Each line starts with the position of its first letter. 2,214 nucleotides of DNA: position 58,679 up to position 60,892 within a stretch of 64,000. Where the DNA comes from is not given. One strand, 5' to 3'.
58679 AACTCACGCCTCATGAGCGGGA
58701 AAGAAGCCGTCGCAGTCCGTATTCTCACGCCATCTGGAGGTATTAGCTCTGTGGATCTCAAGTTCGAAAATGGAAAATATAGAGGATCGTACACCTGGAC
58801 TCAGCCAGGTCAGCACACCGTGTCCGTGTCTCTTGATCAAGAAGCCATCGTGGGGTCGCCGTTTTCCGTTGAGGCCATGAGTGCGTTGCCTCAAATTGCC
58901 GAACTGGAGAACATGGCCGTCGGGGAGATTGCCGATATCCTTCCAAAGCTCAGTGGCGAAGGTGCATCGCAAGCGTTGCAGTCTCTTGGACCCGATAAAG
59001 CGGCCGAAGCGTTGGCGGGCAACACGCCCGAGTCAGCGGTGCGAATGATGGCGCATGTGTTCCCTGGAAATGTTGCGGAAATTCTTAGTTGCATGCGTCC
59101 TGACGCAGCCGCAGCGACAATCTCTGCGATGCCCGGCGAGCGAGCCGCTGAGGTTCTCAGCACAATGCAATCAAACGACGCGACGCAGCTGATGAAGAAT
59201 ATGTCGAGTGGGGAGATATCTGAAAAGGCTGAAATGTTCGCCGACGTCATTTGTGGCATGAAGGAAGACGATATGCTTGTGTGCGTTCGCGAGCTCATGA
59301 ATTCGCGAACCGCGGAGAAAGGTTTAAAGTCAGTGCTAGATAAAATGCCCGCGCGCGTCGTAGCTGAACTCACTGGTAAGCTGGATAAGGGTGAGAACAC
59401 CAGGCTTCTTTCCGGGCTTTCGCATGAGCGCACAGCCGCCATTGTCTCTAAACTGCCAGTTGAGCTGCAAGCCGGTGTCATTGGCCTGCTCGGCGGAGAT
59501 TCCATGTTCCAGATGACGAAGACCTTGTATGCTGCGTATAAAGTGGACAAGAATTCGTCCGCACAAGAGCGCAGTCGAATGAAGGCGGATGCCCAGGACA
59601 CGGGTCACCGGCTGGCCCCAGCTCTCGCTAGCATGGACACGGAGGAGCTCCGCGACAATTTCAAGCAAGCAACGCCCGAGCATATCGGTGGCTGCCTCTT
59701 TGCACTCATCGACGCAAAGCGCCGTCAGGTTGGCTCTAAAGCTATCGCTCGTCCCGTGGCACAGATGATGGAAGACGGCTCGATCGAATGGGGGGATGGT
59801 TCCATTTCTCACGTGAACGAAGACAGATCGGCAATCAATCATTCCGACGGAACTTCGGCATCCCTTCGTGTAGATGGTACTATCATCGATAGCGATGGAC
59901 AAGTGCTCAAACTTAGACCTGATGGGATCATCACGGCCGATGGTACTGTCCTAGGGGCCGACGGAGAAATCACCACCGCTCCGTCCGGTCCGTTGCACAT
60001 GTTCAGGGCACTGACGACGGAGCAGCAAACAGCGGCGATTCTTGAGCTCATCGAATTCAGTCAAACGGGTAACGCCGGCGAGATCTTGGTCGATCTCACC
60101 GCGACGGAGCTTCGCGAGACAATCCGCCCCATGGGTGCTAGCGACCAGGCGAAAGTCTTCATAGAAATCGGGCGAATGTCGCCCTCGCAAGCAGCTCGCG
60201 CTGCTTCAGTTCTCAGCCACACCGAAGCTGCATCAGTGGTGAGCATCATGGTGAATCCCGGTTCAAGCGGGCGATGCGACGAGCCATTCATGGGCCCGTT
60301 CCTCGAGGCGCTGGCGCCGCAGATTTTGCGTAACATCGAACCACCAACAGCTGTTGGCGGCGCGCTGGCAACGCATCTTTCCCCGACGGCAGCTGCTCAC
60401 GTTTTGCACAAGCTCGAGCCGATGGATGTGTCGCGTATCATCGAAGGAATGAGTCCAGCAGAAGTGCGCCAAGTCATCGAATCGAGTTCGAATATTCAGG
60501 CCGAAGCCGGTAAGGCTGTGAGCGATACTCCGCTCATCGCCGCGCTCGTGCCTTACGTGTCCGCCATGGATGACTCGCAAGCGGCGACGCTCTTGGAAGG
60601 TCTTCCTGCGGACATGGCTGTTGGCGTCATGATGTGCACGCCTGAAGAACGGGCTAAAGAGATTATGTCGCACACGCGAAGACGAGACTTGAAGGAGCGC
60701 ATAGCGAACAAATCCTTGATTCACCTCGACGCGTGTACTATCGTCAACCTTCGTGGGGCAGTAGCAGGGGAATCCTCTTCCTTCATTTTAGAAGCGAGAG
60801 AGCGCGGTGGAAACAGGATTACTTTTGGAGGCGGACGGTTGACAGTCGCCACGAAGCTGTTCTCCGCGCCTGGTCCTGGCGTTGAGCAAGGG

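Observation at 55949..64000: Giant NT-C2 / filamin-repeat / MgtE_N-like / filamin-repeat protein, absent from the ORF track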

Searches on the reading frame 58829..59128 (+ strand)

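Call 12: search_protein_families(library=pfam, proteins=[window:58829-59128:+], max_evalue=1)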
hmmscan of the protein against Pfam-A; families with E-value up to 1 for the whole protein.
window:58829-59128:+ (100 aa): 2 families
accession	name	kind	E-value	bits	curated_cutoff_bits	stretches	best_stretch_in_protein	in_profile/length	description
PF03448.22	MgtE_N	-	3.9e-07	31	25.9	1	31-98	3-70/102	MgtE intracellular N domain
PF14841.11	FliG_M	-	0.0084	16.7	25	0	34-61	16-43/76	FliG middle domain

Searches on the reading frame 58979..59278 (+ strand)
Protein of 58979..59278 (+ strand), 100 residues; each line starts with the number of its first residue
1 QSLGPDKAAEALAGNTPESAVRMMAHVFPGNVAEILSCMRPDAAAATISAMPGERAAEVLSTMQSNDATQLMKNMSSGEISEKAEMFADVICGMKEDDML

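Call 12: search_protein_families(library=pfam, proteins=[window:58979-59278:+], max_evalue=1)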
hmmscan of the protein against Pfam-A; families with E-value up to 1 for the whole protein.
window:58979-59278:+ (100 aa): 3 families
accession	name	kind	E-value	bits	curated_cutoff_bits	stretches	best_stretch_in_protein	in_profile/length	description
PF03448.22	MgtE_N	-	1.4e-09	38.8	25.9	1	5-76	3-74/102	MgtE intracellular N domain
PF14841.11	FliG_M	-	4.8e-06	27.1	25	1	32-69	16-53/76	FliG middle domain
PF14842.11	FliG_N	-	0.0027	18.7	25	1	42-79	6-43/104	FliG N-terminal domain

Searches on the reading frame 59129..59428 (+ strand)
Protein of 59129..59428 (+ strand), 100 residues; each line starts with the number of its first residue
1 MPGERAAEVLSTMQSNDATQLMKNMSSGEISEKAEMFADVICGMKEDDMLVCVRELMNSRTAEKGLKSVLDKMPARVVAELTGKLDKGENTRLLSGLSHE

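Call 12: search_protein_families(library=pfam, proteins=[window:59129-59428:+], max_evalue=1)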
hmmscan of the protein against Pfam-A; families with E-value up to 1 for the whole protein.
window:59129-59428:+ (100 aa): 2 families
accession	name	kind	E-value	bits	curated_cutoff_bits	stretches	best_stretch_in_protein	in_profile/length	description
PF03448.22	MgtE_N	-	7.5e-06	26.9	25.9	2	2-56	26-73/102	MgtE intracellular N domain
PF14842.11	FliG_N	-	0.046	14.8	25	1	4-32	6-34/104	FliG N-terminal domain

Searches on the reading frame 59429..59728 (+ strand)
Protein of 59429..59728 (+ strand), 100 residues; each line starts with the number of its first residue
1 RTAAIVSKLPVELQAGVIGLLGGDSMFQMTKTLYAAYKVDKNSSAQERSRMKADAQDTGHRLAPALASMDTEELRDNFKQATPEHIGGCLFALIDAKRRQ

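Call 12: search_protein_families(library=pfam, proteins=[window:59429-59728:+], max_evalue=1)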
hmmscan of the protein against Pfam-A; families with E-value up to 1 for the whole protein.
window:59429-59728:+ (100 aa): 1 family
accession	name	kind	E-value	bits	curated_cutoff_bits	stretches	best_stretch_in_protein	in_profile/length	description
PF09196.16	DUF1953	-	0.036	14.3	25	1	10-40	4-34/63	Domain of unknown function (DUF1953)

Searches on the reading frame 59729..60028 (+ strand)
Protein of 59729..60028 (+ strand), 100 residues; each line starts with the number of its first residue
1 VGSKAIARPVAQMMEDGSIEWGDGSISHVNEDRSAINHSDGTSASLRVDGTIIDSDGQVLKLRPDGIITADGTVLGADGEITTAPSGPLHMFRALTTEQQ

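Call 12: search_protein_families(library=pfam, proteins=[window:59729-60028:+], max_evalue=1)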
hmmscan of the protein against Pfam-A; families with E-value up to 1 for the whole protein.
window:59729-60028:+ (100 aa): 4 families
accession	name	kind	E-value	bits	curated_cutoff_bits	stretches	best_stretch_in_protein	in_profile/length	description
PF20606.3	DUF6799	-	0.0018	18.4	26.8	1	38-74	29-63/63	Domain of unknown function (DUF6799)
PF18755.6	RAMA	-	0.011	16.1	35.2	0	11-59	22-63/107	Restriction Enzyme Adenine Methylase Associated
PF23044.1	SH3-C_UBE2O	-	0.018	15.4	21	0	10-29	30-51/68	UBE2O, ubiquitin binding SH3-C domain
PF11578.13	DUF3237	-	0.046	13.9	24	1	20-77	40-95/149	Protein of unknown function (DUF3237)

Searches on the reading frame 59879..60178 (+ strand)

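Call 12: search_protein_families(library=pfam, proteins=[window:59879-60178:+], max_evalue=1)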
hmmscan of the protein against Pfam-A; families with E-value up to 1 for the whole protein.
window:59879-60178:+ (100 aa): 1 family
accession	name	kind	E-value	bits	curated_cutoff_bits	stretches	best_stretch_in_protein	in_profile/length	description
PF18454.7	Mtd_N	-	0.13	12.6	26.3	1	62-78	14-30/37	Major tropism determinant N-terminal domain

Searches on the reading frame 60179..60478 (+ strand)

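Call 12: search_protein_families(library=pfam, proteins=[window:60179-60478:+], max_evalue=1)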
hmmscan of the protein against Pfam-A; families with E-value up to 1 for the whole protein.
window:60179-60478:+ (100 aa): 2 families
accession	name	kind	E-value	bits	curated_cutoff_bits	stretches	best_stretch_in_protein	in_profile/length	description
PF03448.22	MgtE_N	-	0.0024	18.8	25.9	1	62-96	32-66/102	MgtE intracellular N domain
PF14841.11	FliG_M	-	0.043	14.5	25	1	65-91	21-47/76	FliG middle domain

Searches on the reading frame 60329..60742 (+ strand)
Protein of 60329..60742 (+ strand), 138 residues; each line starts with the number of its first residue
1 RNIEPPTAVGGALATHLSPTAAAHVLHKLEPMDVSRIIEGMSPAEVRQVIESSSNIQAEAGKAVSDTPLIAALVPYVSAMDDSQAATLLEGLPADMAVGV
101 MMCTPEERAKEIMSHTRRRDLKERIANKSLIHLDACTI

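Call 12: search_protein_families(library=pfam, proteins=[window:60329-60742:+], max_evalue=1)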
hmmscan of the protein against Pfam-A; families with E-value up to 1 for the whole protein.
window:60329-60742:+ (138 aa): 5 families
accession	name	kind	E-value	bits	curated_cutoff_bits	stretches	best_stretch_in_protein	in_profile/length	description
PF03448.22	MgtE_N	-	1e-09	39.3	25.9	2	76-120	45-89/102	MgtE intracellular N domain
PF14841.11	FliG_M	-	0.00013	22.6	25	1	70-102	15-45/76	FliG middle domain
PF14842.11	FliG_N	-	0.016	16.2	25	1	20-56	6-42/104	FliG N-terminal domain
PF03605.20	DcuA_DcuB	-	0.022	14.1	27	1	52-100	317-366/368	Anaerobic c4-dicarboxylate membrane transporter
PF03934.19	T2SSK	-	0.063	14.1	24.2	0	68-94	9-32/63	Type II secretion system (T2SS), protein K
